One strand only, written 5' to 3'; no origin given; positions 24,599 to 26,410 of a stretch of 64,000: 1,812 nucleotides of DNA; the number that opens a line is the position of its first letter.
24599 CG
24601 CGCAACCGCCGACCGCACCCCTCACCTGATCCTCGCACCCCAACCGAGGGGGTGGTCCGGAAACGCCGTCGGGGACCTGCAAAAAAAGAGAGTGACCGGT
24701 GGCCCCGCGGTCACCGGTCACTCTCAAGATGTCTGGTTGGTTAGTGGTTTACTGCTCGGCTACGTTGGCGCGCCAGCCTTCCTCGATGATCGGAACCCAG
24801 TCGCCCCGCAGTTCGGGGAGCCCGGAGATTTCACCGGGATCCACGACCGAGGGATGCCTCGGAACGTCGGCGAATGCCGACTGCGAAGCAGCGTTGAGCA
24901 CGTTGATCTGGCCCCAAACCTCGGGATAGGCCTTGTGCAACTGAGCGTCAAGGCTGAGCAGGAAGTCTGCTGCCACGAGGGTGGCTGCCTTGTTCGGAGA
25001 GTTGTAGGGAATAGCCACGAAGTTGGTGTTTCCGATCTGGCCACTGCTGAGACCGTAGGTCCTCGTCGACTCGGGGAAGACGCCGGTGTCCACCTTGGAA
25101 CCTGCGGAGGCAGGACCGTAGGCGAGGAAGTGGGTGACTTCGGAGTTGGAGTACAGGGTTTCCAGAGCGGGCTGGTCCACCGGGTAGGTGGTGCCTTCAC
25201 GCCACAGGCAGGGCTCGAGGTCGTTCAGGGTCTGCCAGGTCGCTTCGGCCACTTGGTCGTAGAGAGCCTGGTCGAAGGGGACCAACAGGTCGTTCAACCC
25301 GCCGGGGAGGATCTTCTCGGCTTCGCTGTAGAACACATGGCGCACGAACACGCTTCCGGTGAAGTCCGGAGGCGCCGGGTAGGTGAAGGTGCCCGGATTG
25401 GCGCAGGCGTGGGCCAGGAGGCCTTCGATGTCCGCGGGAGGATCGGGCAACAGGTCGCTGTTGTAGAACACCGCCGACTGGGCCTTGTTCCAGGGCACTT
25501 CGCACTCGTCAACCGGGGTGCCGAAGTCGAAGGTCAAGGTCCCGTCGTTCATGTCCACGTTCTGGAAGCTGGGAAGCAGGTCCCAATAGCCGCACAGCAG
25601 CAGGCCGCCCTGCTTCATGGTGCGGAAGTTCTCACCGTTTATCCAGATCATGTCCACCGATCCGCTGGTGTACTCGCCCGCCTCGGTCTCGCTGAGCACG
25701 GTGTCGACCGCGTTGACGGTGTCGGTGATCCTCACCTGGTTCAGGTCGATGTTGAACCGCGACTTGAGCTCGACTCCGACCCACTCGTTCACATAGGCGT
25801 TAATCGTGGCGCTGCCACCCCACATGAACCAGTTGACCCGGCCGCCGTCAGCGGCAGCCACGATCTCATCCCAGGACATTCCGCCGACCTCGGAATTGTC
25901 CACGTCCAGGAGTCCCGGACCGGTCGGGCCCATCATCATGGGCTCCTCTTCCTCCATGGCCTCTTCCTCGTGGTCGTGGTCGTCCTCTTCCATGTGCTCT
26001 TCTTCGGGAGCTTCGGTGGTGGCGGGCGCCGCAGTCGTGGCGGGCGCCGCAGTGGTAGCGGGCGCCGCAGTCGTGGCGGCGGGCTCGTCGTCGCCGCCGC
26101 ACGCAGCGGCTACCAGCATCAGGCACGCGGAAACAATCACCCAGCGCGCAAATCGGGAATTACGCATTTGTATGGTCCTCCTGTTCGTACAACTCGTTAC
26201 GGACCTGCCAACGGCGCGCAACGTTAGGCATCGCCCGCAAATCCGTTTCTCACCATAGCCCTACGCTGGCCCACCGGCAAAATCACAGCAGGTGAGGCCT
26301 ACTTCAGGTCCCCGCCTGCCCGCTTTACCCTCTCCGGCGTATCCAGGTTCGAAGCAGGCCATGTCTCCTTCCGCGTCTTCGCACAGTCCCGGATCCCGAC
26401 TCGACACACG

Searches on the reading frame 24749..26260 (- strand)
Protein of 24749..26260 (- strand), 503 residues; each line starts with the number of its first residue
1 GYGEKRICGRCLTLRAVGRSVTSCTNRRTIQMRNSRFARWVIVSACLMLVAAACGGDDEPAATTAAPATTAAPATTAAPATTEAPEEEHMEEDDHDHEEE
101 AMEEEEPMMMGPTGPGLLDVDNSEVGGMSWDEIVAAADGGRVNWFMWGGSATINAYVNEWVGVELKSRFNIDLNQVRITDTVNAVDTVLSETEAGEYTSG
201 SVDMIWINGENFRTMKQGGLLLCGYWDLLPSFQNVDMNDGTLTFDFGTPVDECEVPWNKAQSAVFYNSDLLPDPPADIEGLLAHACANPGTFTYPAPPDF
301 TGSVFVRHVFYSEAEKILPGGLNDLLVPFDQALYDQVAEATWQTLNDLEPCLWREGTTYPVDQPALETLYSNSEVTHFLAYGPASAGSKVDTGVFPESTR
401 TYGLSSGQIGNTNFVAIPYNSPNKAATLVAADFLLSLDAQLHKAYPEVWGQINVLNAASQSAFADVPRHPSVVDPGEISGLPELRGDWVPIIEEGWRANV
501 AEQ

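Call 21: search_protein_families(library=pfam, proteins=[window:24749-26260:-], max_evalue=0.01)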
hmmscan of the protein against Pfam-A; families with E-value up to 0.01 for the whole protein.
window:24749-26260:- (503 aa): 2 families
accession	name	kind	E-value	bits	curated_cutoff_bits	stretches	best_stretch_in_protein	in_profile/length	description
PF13416.11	SBP_bac_8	-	1.1e-09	38.9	27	1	167-460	8-267/279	Bacterial extracellular solute-binding protein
PF01547.30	SBP_bac_1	-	1.6e-06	28.8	26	0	191-278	43-126/307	Bacterial extracellular solute-binding protein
